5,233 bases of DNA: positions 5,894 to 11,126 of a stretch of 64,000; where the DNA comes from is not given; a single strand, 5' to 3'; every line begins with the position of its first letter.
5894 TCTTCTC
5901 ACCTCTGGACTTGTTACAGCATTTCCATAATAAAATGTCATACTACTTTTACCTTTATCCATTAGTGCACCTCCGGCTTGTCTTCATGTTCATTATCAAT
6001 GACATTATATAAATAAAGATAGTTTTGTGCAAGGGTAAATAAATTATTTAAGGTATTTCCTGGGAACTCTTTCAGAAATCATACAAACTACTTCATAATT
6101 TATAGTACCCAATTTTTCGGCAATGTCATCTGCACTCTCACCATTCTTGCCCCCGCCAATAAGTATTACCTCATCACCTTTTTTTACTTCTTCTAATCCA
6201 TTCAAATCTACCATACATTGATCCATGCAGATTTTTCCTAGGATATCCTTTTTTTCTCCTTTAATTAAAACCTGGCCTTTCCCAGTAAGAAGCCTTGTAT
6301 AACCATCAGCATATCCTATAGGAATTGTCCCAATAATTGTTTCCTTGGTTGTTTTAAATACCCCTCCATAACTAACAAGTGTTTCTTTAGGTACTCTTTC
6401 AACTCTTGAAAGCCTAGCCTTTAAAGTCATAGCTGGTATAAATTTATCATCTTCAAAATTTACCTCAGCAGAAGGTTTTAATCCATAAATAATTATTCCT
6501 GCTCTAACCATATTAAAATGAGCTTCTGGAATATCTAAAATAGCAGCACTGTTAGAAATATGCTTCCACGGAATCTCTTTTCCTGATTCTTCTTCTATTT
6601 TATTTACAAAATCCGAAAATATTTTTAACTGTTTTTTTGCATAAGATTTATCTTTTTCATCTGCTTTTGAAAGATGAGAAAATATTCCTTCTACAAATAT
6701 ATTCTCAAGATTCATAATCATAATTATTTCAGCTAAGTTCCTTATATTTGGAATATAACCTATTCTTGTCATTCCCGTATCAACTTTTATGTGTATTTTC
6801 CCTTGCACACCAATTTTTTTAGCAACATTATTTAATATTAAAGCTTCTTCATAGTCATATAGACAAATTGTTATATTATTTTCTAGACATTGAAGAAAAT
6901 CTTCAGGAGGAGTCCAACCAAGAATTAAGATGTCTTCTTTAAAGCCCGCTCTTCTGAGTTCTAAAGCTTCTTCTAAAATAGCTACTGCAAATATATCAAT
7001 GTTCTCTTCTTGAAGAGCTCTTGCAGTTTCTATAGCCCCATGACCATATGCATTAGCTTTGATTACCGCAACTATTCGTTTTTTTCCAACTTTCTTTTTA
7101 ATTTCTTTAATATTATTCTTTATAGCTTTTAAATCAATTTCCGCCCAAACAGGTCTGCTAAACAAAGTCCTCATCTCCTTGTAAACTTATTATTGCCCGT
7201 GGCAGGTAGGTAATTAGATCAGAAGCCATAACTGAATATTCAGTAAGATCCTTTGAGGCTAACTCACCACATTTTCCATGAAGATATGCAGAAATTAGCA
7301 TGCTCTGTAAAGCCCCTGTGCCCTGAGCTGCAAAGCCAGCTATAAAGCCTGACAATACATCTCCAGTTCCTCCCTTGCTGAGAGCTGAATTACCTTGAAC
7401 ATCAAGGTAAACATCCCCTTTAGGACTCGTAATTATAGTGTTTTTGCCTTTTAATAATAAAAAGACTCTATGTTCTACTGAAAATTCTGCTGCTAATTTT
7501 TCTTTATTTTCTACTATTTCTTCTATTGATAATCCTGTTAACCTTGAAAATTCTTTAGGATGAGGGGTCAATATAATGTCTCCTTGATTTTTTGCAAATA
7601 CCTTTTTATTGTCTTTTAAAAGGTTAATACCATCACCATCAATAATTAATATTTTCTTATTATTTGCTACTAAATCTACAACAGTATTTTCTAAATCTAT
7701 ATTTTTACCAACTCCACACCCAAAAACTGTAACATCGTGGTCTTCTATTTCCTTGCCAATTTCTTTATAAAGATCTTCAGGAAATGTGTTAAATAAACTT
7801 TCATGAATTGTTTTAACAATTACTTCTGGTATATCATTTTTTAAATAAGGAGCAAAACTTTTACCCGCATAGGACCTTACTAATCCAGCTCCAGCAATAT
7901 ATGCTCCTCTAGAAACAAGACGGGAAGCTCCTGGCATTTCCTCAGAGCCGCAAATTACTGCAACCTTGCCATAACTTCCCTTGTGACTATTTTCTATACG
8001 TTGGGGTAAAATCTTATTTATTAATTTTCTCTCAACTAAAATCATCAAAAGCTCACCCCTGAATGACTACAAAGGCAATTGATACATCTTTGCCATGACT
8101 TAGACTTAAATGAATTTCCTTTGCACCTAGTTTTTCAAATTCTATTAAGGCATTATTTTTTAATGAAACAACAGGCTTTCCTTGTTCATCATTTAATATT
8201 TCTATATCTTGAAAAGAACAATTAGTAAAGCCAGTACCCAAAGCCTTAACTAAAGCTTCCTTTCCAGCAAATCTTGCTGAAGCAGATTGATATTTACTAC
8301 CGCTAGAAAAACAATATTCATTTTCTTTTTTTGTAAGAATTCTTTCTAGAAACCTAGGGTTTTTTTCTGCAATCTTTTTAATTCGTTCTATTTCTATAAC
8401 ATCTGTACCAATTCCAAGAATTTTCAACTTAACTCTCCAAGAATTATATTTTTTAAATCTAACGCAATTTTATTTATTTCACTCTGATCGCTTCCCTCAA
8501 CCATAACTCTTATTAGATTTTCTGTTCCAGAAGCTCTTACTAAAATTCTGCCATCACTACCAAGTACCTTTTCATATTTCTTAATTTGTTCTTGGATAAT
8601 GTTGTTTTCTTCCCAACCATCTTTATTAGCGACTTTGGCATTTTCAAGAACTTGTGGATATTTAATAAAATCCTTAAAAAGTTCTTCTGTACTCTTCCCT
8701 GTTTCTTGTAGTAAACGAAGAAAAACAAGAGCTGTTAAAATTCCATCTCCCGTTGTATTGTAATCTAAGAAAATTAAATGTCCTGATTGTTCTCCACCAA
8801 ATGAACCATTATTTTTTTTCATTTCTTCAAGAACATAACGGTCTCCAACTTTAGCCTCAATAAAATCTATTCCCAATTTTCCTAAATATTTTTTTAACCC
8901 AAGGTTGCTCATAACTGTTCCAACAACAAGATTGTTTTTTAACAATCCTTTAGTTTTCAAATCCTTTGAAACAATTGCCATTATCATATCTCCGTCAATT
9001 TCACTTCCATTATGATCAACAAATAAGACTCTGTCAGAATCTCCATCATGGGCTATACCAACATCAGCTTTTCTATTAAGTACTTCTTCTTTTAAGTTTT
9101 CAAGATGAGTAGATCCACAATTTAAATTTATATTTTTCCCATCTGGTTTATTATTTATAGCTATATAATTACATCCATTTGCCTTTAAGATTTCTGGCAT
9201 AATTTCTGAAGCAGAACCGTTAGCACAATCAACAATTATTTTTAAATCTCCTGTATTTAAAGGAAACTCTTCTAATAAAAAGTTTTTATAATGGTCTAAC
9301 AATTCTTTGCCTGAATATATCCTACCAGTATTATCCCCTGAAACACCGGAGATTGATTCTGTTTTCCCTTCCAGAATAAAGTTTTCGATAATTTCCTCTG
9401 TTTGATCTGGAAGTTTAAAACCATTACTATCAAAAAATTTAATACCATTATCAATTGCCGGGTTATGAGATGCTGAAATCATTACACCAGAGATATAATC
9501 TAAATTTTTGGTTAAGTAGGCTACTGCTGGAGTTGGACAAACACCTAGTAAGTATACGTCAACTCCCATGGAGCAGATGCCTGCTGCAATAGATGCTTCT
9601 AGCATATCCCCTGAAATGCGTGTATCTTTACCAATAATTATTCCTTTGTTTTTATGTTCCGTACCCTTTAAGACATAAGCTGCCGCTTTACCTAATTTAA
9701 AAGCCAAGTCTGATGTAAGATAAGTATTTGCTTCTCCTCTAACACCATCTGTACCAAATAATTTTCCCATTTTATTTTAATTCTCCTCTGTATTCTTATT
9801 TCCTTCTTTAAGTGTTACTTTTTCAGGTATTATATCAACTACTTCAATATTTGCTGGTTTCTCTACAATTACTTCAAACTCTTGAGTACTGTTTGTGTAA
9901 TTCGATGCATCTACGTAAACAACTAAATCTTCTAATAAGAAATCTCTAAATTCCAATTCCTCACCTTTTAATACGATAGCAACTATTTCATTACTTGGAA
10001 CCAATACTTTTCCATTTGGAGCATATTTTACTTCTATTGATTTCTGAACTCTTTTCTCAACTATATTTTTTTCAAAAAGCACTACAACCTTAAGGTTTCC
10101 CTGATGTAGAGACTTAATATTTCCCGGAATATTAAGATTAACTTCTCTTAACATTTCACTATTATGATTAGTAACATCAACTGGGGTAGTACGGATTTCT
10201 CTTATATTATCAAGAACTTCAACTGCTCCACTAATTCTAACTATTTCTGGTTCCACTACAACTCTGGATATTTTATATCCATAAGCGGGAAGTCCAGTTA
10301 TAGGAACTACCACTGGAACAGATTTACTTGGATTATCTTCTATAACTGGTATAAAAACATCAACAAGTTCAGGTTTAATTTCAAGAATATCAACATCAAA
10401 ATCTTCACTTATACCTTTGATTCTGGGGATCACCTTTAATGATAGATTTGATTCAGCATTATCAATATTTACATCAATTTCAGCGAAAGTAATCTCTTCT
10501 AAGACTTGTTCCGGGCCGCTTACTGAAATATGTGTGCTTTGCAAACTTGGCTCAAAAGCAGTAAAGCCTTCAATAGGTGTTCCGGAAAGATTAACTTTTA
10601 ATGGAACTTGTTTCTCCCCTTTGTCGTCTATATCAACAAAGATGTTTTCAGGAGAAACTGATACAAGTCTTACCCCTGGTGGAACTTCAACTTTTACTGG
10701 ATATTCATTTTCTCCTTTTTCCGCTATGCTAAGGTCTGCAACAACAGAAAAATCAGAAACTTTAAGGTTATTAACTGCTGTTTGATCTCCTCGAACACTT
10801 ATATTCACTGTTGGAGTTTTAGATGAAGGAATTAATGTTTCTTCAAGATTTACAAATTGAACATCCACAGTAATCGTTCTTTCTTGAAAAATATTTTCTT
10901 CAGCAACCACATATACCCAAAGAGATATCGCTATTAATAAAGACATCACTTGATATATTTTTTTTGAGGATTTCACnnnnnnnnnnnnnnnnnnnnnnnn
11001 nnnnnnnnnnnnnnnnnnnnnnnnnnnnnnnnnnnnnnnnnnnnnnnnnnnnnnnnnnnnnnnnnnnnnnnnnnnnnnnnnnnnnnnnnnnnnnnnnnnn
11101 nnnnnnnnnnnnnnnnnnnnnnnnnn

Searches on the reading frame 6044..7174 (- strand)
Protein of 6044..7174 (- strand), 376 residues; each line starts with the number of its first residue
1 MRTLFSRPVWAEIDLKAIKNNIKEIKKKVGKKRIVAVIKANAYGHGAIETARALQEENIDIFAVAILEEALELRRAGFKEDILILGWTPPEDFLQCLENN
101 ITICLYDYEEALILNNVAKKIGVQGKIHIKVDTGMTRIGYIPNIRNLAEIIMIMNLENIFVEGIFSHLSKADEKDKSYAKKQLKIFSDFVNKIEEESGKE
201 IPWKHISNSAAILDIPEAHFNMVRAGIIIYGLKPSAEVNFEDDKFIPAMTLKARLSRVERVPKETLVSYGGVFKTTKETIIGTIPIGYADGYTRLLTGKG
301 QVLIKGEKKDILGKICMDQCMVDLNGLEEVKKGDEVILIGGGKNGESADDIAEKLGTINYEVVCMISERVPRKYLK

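Call 60: search_protein_families(library=pfam, proteins=[window:6044-7174:-], max_evalue=0.00001)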
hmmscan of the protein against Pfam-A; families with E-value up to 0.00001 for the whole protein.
window:6044-7174:- (376 aa): 2 families
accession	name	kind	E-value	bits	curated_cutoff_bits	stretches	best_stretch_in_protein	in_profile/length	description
PF01168.26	Ala_racemase_N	-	5.9e-70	235.8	24.1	1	13-234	1-220/220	Alanine racemase, N-terminal domain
PF00842.27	Ala_racemase_C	-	7.5e-47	158.5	25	1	248-374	1-127/127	Alanine racemase, C-terminal domain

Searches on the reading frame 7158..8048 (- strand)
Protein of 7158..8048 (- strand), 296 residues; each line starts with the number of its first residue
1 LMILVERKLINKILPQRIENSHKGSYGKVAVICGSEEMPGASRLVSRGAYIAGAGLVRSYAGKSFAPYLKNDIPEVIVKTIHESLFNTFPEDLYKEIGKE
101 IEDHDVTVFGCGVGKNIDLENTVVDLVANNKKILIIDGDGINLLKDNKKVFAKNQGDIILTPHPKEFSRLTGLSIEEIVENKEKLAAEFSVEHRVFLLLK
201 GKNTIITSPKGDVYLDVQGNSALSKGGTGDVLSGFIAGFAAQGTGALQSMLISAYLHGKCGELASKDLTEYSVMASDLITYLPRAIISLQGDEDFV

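Call 60: search_protein_families(library=pfam, proteins=[window:7158-8048:-], max_evalue=0.00001)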
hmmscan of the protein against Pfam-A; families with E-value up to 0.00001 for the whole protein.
window:7158-8048:- (296 aa): 1 family
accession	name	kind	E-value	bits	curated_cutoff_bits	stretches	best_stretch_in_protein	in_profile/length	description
PF01256.23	Carb_kinase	-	1e-49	169.7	27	1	29-284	1-242/242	NAD(P)H-hydrate dehydratase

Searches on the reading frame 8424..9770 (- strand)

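Call 60: search_protein_families(library=pfam, proteins=[window:8424-9770:-], max_evalue=0.00001)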
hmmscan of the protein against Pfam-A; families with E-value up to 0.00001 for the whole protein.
window:8424-9770:- (448 aa): 4 families
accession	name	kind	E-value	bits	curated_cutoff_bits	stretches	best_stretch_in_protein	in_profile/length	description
PF02878.22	PGM_PMM_I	-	3.8e-47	159.9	22.5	1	3-136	2-135/138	Phosphoglucomutase/phosphomannomutase, alpha/beta/alpha domain I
PF02880.22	PGM_PMM_III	-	2.3e-37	128.1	20.7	1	259-369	1-112/115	Phosphoglucomutase/phosphomannomutase, alpha/beta/alpha domain III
PF00408.26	PGM_PMM_IV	-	1.7e-19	70.1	23.1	1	376-439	2-65/68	Phosphoglucomutase/phosphomannomutase, C-terminal domain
PF02879.22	PGM_PMM_II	-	1.9e-18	67.3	29.3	1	161-255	3-103/103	Phosphoglucomutase/phosphomannomutase, alpha/beta/alpha domain II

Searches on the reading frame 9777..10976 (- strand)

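Call 60: search_protein_families(library=pfam, proteins=[window:9777-10976:-], max_evalue=0.00001)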
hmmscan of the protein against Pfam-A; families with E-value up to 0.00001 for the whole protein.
window:9777-10976:- (399 aa): 1 family
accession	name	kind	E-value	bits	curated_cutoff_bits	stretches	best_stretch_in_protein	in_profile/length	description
PF07949.17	YbbR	-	1.2e-23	83.6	22.3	2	220-290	1-72/81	YbbR-like protein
